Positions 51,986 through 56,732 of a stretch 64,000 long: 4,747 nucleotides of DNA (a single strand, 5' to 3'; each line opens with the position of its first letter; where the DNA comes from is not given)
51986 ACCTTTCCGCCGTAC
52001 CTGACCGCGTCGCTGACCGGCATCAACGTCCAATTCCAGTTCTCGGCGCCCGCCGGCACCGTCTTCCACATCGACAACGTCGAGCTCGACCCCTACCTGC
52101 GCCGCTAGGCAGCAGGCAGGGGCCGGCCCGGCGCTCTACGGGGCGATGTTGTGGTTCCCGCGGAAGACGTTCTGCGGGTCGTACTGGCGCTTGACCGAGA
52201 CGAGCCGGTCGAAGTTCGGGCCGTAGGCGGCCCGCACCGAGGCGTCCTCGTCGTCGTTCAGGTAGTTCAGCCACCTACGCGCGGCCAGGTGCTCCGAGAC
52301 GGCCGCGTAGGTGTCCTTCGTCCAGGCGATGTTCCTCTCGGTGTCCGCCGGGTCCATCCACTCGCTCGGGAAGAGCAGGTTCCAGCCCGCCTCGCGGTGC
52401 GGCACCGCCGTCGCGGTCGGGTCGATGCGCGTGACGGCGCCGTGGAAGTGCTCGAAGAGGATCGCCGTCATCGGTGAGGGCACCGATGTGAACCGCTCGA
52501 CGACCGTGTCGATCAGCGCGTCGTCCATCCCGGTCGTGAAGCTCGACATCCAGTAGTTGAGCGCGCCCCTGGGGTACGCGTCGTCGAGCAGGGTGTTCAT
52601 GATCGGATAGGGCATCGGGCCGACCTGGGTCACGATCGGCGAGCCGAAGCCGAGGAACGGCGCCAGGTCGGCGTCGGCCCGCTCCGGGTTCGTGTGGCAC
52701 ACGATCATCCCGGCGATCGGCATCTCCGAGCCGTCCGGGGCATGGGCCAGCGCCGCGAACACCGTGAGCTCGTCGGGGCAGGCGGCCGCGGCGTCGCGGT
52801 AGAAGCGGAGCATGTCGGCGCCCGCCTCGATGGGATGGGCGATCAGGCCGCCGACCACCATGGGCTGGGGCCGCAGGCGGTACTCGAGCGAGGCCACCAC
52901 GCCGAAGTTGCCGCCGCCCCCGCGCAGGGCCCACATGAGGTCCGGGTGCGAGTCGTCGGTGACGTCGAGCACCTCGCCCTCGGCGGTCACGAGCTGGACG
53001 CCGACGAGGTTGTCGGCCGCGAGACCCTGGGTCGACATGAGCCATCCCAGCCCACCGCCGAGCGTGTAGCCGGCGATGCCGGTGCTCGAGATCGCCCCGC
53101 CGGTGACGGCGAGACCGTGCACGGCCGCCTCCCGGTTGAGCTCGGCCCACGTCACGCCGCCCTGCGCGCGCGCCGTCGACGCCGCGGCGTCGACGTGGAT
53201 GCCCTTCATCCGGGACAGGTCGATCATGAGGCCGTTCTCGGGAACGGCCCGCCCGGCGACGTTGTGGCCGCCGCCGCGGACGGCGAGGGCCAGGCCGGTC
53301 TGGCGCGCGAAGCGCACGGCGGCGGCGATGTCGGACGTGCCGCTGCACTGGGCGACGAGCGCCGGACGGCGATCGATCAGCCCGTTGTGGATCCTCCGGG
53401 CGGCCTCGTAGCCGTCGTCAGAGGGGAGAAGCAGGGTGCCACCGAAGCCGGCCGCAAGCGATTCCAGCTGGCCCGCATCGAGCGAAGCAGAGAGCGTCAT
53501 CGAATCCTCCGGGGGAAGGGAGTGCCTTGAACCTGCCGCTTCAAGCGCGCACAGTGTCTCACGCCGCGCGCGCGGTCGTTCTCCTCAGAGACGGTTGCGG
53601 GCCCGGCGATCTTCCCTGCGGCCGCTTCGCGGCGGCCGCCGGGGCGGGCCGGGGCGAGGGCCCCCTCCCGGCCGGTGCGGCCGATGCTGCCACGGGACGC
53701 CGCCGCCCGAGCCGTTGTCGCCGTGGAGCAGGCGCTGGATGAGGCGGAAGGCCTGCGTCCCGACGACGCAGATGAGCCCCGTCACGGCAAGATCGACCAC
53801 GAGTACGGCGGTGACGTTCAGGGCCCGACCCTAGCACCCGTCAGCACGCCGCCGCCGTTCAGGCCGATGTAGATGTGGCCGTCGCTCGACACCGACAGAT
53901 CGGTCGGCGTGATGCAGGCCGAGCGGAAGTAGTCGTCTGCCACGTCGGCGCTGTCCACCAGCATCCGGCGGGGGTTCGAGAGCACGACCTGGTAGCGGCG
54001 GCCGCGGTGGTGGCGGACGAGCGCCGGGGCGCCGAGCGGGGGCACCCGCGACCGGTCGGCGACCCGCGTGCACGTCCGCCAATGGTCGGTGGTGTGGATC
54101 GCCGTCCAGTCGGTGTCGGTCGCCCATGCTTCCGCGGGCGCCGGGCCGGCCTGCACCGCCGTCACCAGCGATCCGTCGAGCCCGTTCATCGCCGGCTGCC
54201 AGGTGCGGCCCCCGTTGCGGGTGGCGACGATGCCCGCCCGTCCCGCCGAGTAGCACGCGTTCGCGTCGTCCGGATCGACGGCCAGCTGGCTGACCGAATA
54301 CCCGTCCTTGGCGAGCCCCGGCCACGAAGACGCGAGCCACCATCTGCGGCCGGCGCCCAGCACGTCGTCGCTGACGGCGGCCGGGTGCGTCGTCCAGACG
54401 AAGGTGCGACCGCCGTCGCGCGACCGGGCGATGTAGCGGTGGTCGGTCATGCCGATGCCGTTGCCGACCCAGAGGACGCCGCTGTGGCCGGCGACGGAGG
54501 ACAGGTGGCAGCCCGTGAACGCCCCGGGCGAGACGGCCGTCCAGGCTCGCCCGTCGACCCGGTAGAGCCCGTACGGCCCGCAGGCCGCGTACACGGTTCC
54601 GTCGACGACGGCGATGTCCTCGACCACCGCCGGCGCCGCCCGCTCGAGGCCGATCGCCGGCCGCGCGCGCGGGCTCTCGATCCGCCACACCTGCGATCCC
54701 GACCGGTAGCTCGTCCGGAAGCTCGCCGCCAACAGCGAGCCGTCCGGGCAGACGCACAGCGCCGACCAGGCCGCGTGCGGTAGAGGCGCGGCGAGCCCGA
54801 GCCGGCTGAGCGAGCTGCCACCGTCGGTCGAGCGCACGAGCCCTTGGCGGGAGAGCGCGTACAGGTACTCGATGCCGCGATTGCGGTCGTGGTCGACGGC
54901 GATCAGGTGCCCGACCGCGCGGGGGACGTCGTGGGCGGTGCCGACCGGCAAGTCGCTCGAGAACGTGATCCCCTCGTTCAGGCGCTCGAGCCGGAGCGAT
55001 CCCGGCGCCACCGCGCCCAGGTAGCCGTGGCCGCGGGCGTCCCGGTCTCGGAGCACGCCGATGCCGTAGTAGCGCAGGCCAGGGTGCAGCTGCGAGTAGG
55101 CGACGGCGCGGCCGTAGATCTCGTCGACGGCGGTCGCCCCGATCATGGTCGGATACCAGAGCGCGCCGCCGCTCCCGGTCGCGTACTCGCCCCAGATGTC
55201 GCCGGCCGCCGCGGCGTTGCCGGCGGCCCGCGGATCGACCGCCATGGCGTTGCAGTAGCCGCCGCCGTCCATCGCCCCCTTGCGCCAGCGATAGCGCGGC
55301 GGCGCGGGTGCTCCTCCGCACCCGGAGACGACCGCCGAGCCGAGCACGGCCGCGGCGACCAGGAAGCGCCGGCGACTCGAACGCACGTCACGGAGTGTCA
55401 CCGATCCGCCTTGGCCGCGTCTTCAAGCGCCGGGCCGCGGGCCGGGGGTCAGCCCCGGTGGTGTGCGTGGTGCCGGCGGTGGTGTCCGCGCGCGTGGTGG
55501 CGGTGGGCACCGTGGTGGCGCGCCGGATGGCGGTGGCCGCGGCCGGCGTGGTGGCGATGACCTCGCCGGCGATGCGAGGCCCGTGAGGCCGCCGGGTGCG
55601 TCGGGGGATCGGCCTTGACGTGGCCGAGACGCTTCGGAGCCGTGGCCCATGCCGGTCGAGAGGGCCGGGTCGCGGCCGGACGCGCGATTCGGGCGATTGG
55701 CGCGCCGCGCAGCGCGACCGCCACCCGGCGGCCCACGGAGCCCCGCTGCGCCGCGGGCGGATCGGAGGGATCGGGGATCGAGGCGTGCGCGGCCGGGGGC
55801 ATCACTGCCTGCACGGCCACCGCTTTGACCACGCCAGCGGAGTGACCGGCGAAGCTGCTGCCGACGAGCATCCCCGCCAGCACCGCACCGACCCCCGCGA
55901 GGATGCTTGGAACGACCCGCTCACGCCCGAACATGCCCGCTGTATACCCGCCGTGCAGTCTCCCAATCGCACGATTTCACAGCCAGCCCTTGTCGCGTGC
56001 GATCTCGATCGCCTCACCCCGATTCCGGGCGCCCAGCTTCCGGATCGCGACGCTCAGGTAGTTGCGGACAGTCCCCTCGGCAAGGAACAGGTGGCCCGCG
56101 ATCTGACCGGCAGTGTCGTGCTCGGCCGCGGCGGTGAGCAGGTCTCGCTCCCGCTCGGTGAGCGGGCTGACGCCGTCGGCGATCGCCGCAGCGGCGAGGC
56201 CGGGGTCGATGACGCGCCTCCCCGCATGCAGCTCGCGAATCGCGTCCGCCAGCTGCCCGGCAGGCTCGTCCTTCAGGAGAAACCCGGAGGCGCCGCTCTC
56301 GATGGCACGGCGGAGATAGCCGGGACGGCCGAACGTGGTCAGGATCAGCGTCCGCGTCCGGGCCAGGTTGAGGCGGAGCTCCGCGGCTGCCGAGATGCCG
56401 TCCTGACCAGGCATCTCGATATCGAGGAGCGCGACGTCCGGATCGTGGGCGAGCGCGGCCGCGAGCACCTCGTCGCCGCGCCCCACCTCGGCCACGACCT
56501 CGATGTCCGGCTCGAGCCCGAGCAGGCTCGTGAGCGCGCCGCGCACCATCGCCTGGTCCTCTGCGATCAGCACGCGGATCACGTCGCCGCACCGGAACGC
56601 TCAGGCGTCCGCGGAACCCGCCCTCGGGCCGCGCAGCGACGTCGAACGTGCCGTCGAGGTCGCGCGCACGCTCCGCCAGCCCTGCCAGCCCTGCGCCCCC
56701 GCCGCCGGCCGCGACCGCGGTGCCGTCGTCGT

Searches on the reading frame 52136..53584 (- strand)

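Call 82: search_protein_families(library=pfam, proteins=[window:52136-53584:-], max_evalue=0.01)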
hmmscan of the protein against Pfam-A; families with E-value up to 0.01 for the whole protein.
window:52136-53584:- (482 aa): 2 families
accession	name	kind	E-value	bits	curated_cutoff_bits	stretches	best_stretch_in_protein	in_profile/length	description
PF01565.28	FAD_binding_4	-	5e-33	114.2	26.4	1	74-208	1-138/139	FAD binding domain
PF08031.17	BBE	-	3.2e-13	49.9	20.6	1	439-480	3-44/45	Berberine and berberine like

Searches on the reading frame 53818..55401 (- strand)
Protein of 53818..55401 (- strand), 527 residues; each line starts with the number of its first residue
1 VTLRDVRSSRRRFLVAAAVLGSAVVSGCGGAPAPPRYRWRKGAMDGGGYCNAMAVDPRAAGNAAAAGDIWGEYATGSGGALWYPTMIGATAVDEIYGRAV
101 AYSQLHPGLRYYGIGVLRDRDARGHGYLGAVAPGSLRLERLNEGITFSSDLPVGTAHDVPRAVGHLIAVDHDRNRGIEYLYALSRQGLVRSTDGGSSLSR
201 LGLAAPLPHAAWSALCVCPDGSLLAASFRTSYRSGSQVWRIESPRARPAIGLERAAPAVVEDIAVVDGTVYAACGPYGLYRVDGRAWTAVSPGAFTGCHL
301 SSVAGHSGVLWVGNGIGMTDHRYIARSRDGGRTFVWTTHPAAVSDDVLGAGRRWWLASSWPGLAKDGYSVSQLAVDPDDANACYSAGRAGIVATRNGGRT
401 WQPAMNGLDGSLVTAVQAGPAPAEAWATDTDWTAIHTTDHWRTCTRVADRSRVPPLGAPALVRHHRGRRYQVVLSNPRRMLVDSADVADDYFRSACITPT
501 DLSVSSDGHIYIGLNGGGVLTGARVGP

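Call 82: search_protein_families(library=pfam, proteins=[window:53818-55401:-], max_evalue=0.01)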
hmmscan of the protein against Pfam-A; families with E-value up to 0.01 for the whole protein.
window:53818-55401:- (527 aa): 1 family
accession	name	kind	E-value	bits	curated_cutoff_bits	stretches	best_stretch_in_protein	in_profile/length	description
PF02012.26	BNR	-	0.00099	19.2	27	0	394-403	3-12/12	BNR/Asp-box repeat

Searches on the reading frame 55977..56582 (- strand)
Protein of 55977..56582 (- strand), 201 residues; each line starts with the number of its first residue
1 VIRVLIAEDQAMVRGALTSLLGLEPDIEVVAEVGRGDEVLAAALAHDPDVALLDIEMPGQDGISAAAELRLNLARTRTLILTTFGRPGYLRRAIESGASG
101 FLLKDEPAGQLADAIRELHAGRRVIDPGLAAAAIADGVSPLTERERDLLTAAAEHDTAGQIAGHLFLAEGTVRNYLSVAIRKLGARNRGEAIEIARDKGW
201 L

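Call 82: search_protein_families(library=pfam, proteins=[window:55977-56582:-], max_evalue=0.01)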
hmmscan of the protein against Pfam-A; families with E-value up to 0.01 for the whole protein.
window:55977-56582:- (201 aa): 3 families
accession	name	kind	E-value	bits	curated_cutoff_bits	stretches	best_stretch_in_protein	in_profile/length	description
PF00072.30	Response_reg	-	1.2e-20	74.2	30.2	1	4-116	1-111/111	Response regulator receiver domain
PF00196.25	GerE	-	1.3e-11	44.4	23.5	1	140-195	2-57/57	Bacterial regulatory proteins, luxR family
PF04545.22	Sigma70_r4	-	0.0014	18.6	24.1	1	141-183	5-48/50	Sigma-70, region 4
